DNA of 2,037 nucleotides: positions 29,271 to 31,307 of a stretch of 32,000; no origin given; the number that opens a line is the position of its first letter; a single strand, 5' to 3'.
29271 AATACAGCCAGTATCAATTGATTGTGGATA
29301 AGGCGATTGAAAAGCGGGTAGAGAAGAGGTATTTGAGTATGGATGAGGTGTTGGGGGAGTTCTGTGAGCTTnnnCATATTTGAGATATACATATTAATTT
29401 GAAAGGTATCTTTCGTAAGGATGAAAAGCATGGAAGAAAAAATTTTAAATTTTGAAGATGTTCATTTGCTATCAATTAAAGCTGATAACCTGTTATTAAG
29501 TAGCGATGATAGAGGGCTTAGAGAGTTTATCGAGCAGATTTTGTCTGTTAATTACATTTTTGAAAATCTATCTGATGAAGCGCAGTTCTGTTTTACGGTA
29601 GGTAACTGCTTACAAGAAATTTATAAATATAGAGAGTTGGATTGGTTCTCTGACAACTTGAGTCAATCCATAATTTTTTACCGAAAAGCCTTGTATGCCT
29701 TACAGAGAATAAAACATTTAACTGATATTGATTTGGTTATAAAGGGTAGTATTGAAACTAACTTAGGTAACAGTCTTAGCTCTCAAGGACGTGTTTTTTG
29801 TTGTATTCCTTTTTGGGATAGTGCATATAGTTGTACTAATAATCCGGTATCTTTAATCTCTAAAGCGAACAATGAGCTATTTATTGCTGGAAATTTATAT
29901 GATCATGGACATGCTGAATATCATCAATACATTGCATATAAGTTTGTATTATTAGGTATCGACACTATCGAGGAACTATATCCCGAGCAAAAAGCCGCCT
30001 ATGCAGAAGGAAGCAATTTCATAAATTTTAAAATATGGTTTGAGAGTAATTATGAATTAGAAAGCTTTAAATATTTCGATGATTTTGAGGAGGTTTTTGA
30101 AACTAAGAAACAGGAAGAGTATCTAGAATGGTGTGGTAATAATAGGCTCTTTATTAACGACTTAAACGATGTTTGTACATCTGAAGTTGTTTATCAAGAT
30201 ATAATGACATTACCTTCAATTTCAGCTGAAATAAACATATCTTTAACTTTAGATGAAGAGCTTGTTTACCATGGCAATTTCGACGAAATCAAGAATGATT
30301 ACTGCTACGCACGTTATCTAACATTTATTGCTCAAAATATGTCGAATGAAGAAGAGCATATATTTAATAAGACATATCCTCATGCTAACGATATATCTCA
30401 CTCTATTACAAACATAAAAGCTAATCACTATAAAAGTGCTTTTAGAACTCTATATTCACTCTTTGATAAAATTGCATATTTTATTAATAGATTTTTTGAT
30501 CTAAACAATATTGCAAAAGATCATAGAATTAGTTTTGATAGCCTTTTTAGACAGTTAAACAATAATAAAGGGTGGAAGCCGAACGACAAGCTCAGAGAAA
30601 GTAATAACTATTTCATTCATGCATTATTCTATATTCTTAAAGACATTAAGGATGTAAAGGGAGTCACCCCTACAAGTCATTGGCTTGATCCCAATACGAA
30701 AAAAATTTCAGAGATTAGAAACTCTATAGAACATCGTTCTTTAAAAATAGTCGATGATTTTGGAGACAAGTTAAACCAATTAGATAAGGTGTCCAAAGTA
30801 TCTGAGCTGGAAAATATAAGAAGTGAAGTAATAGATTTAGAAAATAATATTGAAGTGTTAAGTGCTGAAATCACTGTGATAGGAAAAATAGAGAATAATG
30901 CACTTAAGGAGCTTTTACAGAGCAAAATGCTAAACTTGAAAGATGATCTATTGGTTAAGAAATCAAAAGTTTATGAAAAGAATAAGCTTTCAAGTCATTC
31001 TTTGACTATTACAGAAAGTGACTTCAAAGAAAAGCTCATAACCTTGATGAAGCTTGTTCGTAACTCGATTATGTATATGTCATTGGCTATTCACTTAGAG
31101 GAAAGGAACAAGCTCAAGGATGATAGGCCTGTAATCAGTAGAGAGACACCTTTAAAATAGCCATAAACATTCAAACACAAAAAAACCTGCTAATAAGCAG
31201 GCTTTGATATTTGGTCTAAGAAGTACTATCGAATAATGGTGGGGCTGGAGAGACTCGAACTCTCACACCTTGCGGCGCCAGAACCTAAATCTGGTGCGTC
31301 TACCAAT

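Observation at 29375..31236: A one-gene AT-rich islet encoding a large HEPN-motif protein at the 3' end of tRNA-Leu: candidate uncharacterised defence or abortive-infection effector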

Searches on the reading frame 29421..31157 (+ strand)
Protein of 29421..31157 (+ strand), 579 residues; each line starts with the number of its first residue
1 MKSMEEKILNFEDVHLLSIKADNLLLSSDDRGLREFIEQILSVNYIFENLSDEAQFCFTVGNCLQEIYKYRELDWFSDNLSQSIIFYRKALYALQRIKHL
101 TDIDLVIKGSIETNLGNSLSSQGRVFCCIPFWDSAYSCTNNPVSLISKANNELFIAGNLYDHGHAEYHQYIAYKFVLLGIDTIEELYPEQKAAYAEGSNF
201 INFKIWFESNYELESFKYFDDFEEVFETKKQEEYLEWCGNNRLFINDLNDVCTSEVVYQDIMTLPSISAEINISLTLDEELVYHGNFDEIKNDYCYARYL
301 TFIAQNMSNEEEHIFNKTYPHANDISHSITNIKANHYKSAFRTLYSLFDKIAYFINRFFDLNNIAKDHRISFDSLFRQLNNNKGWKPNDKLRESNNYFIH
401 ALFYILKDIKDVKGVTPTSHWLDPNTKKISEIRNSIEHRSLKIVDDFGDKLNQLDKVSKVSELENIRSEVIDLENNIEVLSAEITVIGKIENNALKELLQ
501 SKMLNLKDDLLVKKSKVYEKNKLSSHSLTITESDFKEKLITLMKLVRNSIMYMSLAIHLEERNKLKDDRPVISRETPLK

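Call 4: search_protein_families(library=pfam, proteins=[window:29421-31157:+], max_evalue=10)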
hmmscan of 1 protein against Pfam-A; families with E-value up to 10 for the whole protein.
window:29421-31157:+ (579 aa): 3 families
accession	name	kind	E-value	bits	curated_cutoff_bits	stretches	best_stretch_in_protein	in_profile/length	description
PF18733.6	HEPN_LA2681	-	8.7e-38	130.2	27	2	278-459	5-172/204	LA2681-like HEPN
PF18730.6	HEPN_Cthe2314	-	8e-08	32.9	27.1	1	336-485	49-167/174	Cthe_2314-like HEPN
PF05852.16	DUF848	-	3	8.4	25.3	1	449-537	41-130/145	Gammaherpesvirus protein of unknown function (DUF848)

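Call 5: search_protein_families(library=padloc, proteins=[window:29421-31157:+], max_evalue=10)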
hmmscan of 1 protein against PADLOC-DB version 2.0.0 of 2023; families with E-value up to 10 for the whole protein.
window:29421-31157:+ (579 aa): 0 families

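Call 6: search_protein_families(library=ncbifam, proteins=[window:29421-31157:+], max_evalue=10)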
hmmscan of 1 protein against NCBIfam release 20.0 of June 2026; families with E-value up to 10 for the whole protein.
window:29421-31157:+ (579 aa): 1 family
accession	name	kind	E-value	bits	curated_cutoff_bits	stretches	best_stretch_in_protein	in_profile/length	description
TIGR01843.1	type_I_hlyD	subfamily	0.022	13.8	208.65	1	448-522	68-138/422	HlyD family type I secretion periplasmic adaptor subunit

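Call 8: find_homologous_proteins(query=window:29421-31157:+)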
Query window:29421-31157:+ (579 aa): 262 proteins with E <= 0.001 among 8000 candidates; the best 120 are listed.
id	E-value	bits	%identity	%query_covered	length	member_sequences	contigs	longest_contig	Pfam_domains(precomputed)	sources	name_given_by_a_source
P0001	0.0e+0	1284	100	99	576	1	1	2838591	PF18730.7,PF18733.7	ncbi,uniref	ncbi:LA2681 family HEPN domain-containing protein [Psychrobacter sp. DM4]|uniref:LA2681 family HEPN 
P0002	0.0e+0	1086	83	99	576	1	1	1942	PF18730.7,PF18733.7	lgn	-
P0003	7.0e-287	971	74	99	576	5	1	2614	PF18733.7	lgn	-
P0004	1.4e-228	778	59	99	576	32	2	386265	PF18730.7,PF18733.7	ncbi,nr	ncbi:conserved hypothetical protein [Vibrio chagasii]|nr:conserved hypothetical protein [Vibrio chag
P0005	1.2e-225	768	59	99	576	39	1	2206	PF18730.7,PF18733.7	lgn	-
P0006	2.2e-224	764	59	99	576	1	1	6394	PF18733.7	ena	-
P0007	4.8e-223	760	59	99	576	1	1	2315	PF18733.7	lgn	-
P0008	5.6e-221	753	57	99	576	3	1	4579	PF18733.7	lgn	-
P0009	9.4e-221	752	58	99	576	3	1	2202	PF18733.7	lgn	-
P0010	1.2e-220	752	59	99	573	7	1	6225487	PF18733.7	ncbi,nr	ncbi:hypothetical protein FS418_14935 [Shewanella sp. YLB-09]|nr:hypothetical protein FS418_14935 [S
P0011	2.6e-219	748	57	99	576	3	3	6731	PF18733.7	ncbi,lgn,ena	-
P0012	8.2e-219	746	58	99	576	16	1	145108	PF18733.7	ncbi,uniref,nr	ncbi:LA2681 family HEPN domain-containing protein [Photobacterium phosphoreum]|uniref:LA2681 family 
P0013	1.5e-218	745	56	99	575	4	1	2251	PF18733.7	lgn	-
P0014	2.0e-213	728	57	99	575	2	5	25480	PF18730.7,PF18733.7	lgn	-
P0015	3.6e-213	727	55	99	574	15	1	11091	PF18733.7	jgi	-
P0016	6.4e-213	726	57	99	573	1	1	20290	PF18733.7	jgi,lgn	-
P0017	8.2e-213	726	58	99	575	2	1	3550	PF18733.7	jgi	jgi:hypothetical protein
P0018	1.7e-212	725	57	99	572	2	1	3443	PF18733.7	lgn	-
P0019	1.7e-212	725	56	99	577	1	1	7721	PF18733.7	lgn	-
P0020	3.5e-212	724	57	99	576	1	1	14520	PF18733.7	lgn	-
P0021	8.0e-211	720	55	100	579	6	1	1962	PF18733.7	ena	-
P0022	1.2e-210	719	57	97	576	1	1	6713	PF18733.7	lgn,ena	-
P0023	9.0e-210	716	55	99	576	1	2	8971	PF18730.7,PF18733.7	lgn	-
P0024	1.0e-209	716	57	99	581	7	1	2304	PF18730.7,PF18733.7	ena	-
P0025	2.3e-209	715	55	99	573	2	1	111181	PF18733.7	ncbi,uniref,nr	ncbi:LA2681 family HEPN domain-containing protein [Alteromonas sp. a30]|uniref:LA2681 family HEPN do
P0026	4.3e-209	714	55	99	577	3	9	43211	PF18733.7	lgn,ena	-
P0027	2.1e-208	712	55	100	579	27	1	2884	PF18733.7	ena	-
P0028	5.3e-208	710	56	99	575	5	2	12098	PF18733.7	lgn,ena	-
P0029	1.4e-207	709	56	99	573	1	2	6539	PF18733.7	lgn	-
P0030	1.9e-207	708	55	99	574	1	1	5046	PF18733.7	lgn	-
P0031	5.6e-206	704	55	99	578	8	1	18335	PF18733.7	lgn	-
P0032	4.2e-203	694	55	99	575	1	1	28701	PF18733.7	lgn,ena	-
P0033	4.5e-203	694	54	99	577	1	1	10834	PF18733.7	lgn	-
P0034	4.3e-202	691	54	97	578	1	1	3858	PF18733.7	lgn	-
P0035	7.8e-202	690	55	99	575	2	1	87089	PF18733.7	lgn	-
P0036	2.6e-199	682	55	99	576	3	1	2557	PF18733.7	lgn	-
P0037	5.4e-199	681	54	99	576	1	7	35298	PF18733.7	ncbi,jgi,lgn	jgi:hypothetical protein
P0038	4.2e-197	674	55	97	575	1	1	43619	PF18733.7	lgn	-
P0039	2.4e-195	668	55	96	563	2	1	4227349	PF18733.7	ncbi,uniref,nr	ncbi:LA2681 family HEPN domain-containing protein [Maridesulfovibrio sp.]|uniref:LA2681 family HEPN 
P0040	1.2e-194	666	52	99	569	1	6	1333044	PF18733.7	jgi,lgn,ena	-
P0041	1.3e-194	666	52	99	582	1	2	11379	PF18730.7,PF18733.7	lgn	-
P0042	5.0e-194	664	54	99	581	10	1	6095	PF18733.7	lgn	-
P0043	2.3e-192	659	53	99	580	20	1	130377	PF18733.7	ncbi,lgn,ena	-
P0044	2.9e-192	658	54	99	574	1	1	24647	PF18733.7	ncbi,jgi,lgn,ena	-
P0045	3.9e-190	651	52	99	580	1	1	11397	PF18733.7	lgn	-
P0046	2.5e-184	632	51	99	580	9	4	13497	PF18733.7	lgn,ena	-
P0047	2.9e-184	632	50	99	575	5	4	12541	PF18733.7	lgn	-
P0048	1.2e-182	627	50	97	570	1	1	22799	PF18733.7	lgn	-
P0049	4.5e-182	625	51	99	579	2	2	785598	PF18733.7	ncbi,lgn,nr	ncbi:hypothetical protein DZF84_01840 [Vibrio parahaemolyticus]|nr:hypothetical protein [Vibrio para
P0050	1.6e-181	623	51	99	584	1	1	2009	PF18733.7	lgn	-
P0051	4.9e-180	618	50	100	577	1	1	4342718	PF18733.7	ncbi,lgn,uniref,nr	ncbi:LA2681 family HEPN domain-containing protein [Pantoea sp. SORGH_AS_0659]|uniref:LA2681 family H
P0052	7.6e-180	617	50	97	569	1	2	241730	PF18733.7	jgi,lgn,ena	-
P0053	1.7e-178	613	50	97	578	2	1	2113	PF18733.7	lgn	-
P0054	6.2e-178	611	50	97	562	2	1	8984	PF18733.7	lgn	-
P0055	7.7e-178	611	51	97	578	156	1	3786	PF18733.7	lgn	-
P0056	1.8e-177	610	49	100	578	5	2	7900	PF18733.7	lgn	-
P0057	3.5e-177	609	51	97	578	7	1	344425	PF18733.7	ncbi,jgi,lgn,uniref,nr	ncbi:LA2681 family HEPN domain-containing protein [Pseudescherichia sp.]|uniref:LA2681 family HEPN d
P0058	1.2e-176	607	50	97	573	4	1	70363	PF18733.7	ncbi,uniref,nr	ncbi:LA2681 family HEPN domain-containing protein [Rahnella sp. PD12R]|uniref:LA2681 family HEPN dom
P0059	3.4e-176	605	49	100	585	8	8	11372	PF18733.7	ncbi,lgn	-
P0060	4.5e-175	602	48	100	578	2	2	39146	PF18733.7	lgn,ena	-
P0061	1.7e-174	600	49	97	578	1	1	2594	PF18733.7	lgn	-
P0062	6.1e-174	598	48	100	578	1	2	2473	PF18733.7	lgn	-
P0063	2.7e-173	596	49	97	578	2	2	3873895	PF18733.7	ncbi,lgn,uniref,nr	ncbi:LA2681 family HEPN domain-containing protein [Edwardsiella piscicida]|uniref:LA2681 family HEPN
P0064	1.4e-172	593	49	99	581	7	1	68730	PF18733.7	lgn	-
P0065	5.7e-172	591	49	99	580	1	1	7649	PF18733.7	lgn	-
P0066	1.5e-171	590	49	97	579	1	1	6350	PF18733.7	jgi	jgi:tetratricopeptide (TPR) repeat protein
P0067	6.6e-171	588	49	98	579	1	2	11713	PF18733.7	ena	-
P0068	8.5e-171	587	49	97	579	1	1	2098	PF18733.7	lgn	-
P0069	1.3e-170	587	48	99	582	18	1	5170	PF18733.7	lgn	-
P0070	8.1e-169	581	48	97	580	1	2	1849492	PF18733.7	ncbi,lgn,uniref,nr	ncbi:LA2681 family HEPN domain-containing protein [Serratia liquefaciens]|uniref:LA2681 family HEPN 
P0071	2.9e-168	579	48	99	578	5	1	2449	PF18733.7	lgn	-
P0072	4.9e-168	578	48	97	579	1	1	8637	PF18733.7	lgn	-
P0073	7.0e-168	578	49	97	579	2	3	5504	PF18733.7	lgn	-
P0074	7.6e-168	578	49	97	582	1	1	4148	PF18733.7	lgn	-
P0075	3.7e-167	575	48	97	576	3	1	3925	PF18733.7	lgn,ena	-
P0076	4.1e-166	572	48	100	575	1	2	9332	PF18733.7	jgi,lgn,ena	-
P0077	6.7e-166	571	48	99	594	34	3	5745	PF18733.7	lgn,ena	-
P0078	7.1e-166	571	49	99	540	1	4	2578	PF18730.7,PF18733.7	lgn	-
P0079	6.8e-165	568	48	97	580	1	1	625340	PF18733.7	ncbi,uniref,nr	ncbi:LA2681 family HEPN domain-containing protein [Pseudoalteromonas sp. BDTF-M6]|uniref:LA2681 fami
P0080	8.4e-165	568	49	97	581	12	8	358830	PF18733.7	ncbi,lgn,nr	ncbi:TPA: hypothetical protein SMM58_001566 [Proteus mirabilis]|nr:hypothetical protein [Proteus mir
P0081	9.3e-165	568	49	97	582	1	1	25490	PF18733.7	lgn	-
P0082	1.2e-164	567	48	99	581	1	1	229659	PF18733.7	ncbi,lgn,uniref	ncbi:MAG: LA2681 family HEPN domain-containing protein [Halodesulfovibrio sp.]|uniref:LA2681 family 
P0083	1.4e-164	567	48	97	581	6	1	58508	PF18733.7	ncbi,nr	ncbi:hypothetical protein ID856_04930 [Xenorhabdus sp. 18]|nr:hypothetical protein [Xenorhabdus sp. 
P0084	1.6e-164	567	47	96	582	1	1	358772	PF18733.7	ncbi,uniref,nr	ncbi:LA2681 family HEPN domain-containing protein [Xenorhabdus eapokensis]|uniref:LA2681-like HEPN d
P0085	1.8e-164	567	49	97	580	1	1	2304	PF18733.7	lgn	-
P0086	3.4e-164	566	47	97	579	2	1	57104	PF18733.7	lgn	-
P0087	5.1e-164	565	47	97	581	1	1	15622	PF18733.7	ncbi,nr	ncbi:hypothetical protein BB987_19975 [Photorhabdus temperata]|nr:hypothetical protein BB987_19975 [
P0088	6.4e-164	565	48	97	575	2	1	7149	PF18733.7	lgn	-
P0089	7.3e-164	565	48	97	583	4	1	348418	PF18733.7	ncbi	ncbi:LA2681 family HEPN domain-containing protein [bacterium BS0013]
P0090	9.9e-164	564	48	97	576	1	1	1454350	PF18733.7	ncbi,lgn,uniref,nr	ncbi:Uncharacterised protein [Serratia proteamaculans]|uniref:LA2681 family HEPN domain-containing p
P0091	1.1e-163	564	47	97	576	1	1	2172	PF18733.7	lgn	-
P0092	1.2e-163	564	47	97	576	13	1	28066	PF18733.7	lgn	-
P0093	2.4e-163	563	46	99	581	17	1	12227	PF18733.7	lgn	-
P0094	2.6e-163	563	47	97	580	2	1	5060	PF14282.12,PF18733.7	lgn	-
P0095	4.5e-163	562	47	97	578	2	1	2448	PF18733.7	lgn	-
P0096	4.6e-163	562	47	97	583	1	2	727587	PF18733.7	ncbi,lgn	ncbi:TPA: LA2681 family HEPN domain-containing protein [Enterobacter asburiae]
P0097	5.5e-163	562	47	97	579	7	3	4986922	PF18733.7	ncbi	ncbi:LA2681 family HEPN domain-containing protein [Enterobacter sp. CPE_E331]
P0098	7.8e-163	561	48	100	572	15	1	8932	PF18733.7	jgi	jgi:hypothetical protein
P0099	8.8e-163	561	47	97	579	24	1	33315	PF18733.7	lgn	-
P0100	9.9e-163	561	47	97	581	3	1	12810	PF18733.7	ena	-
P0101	1.6e-162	560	47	97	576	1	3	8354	PF18733.7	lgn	-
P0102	2.9e-162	559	47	99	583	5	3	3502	PF18733.7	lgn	-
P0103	3.2e-162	559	47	97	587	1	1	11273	PF18733.7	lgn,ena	-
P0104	9.0e-162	558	47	97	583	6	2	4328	PF18733.7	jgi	-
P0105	9.4e-162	558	46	98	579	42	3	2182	PF18733.7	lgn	-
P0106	1.3e-161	557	47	97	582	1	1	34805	PF18733.7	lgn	-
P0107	1.5e-161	557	48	97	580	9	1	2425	PF18733.7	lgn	-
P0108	2.0e-161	556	47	97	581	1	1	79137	PF18733.7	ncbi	-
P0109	2.5e-161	556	47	97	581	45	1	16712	PF18733.7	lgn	-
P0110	2.9e-161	556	47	97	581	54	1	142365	PF18733.7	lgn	-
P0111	3.0e-161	556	47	97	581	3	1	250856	PF18733.7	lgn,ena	-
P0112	1.1e-160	554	47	99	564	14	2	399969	PF18733.7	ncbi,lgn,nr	ncbi:TPA: hypothetical protein SK292_001407 [Yersinia enterocolitica]|nr:hypothetical protein [Yersi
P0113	1.5e-160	554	47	99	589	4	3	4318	PF18733.7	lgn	-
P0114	2.6e-160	553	46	97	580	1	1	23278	PF18733.7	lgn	-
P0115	5.1e-160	552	48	99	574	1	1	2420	PF18733.7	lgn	-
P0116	5.2e-160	552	47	97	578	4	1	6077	PF18733.7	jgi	-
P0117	5.5e-160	552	47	97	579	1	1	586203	PF18733.7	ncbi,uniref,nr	ncbi:LA2681 family HEPN domain-containing protein [Enterobacter asburiae]|uniref:LA2681 family HEPN 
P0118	5.6e-160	552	46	97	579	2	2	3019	PF18733.7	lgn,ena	-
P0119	6.7e-160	551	47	97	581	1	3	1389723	PF18733.7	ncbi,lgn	-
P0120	2.7e-159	549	47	99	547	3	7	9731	PF18733.7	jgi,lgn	-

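Call 12: find_encoding_contigs(protein=P0001, flank=10000, max_places=3)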
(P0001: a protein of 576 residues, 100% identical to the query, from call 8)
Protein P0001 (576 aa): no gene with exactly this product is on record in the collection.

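Call 13: find_encoding_contigs(protein=P0004, flank=8000, max_places=3)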
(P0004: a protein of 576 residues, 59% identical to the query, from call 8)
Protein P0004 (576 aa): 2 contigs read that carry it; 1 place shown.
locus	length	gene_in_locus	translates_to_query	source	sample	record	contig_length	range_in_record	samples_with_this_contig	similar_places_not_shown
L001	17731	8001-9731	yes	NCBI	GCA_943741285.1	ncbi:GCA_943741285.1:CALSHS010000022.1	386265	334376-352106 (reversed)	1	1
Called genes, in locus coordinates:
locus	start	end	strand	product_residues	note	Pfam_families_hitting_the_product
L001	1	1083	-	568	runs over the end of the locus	PF00899:ThiF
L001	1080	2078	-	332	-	PF18144:SMODS, PF21654:DncV-like_NTFase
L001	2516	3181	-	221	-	PF01844:HNH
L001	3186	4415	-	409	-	PF02463:SMC_N, PF13304:AAA_21, PF13175:AAA_15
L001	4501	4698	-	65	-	-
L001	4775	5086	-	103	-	PF12844:HTH_19, PF13560:HTH_31 (weak), PF01381:HTH_3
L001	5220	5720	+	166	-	PF27213:VspR_N, PF27192:VspR_C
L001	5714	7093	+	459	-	PF00270:DEAD (faint), PF04851:ResIII, PF00271:Helicase_C (faint), PF13401:AAA_22 (weak)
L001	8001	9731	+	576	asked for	PF18730:HEPN_Cthe2314 (faint), PF18733:HEPN_LA2681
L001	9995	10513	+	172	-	-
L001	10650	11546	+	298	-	-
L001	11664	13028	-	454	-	PF00589:Phage_integrase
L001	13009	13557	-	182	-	-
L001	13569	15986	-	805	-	-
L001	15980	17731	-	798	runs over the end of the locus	-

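Call 15: find_encoding_contigs(protein=P0010, flank=8000, max_places=2)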
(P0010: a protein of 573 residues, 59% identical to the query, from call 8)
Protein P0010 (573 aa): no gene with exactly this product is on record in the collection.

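Call 16: find_encoding_contigs(protein=P0012, flank=8000, max_places=2)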
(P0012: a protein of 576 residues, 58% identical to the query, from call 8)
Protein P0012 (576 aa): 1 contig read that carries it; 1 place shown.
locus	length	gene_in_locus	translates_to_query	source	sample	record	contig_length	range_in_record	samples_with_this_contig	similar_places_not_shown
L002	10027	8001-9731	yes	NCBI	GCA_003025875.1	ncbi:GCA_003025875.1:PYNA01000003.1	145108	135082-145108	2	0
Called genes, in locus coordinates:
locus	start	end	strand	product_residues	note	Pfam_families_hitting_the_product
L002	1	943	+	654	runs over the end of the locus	PF00270:DEAD (faint), PF04851:ResIII, PF17757:UvrB_inter, PF27431:UvrB_3rd, PF00271:Helicase_C, PF12344:UvrB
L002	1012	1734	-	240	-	PF00881:Nitroreductase, PF28600:Nitroreductase_C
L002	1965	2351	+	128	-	PF00903:Glyoxalase, PF12681:Glyoxalase_2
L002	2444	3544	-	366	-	PF00155:Aminotran_1_2 (faint), PF00266:Aminotran_5, PF01053:Cys_Met_Meta_PP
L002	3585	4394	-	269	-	PF00702:Hydrolase, PF13419:HAD_2 (faint)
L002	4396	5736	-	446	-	PF18943:DUF5690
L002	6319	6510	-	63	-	-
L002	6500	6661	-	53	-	-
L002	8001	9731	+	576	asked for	PF18733:HEPN_LA2681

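Call 17: find_encoding_contigs(protein=P0051, flank=8000, max_places=2)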
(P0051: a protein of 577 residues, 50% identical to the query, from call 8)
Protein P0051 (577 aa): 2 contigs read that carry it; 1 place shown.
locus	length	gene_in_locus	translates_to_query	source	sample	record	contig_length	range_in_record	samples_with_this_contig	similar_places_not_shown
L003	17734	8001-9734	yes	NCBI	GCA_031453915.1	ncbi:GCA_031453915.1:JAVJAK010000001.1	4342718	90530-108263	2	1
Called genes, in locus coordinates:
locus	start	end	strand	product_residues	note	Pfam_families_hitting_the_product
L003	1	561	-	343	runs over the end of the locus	PF24624:Int_N, PF00589:Phage_integrase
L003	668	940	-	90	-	PF13560:HTH_31 (weak), PF01381:HTH_3 (weak)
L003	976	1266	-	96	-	PF12844:HTH_19 (weak), PF13560:HTH_31 (weak)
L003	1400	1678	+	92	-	PF10743:Phage_Cox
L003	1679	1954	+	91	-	-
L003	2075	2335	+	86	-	-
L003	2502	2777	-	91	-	-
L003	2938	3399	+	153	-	-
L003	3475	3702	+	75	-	PF10809:DUF2732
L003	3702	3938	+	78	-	PF01258:zf-dskA_traR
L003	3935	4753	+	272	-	PF02086:MethyltransfD12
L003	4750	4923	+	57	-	-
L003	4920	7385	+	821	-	PF05840:Phage_GPA, PF23343:REP_ORF2-G2P (weak)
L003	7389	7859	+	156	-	-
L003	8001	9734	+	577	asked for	PF18733:HEPN_LA2681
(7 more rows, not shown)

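Call 19: search_dna_similar(query=window:29430-31157:+, collection=phages, mode=protein, max_rows=25)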
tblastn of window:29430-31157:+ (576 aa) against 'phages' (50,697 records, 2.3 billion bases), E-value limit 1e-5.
Records with a match: 1; places in all: 1; records where one place covers at least 80% of the query: 0.
Best place of each record, by identity: <60% 1.
By first word of the organism name: Bacteriophage 1.
By host as written in the record: - 1.
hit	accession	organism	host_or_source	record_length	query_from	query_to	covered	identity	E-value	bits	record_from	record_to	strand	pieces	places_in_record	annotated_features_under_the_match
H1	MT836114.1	Bacteriophage sp.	human fecal samples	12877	110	500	68%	26.0%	5e-27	122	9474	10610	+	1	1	record has no annotation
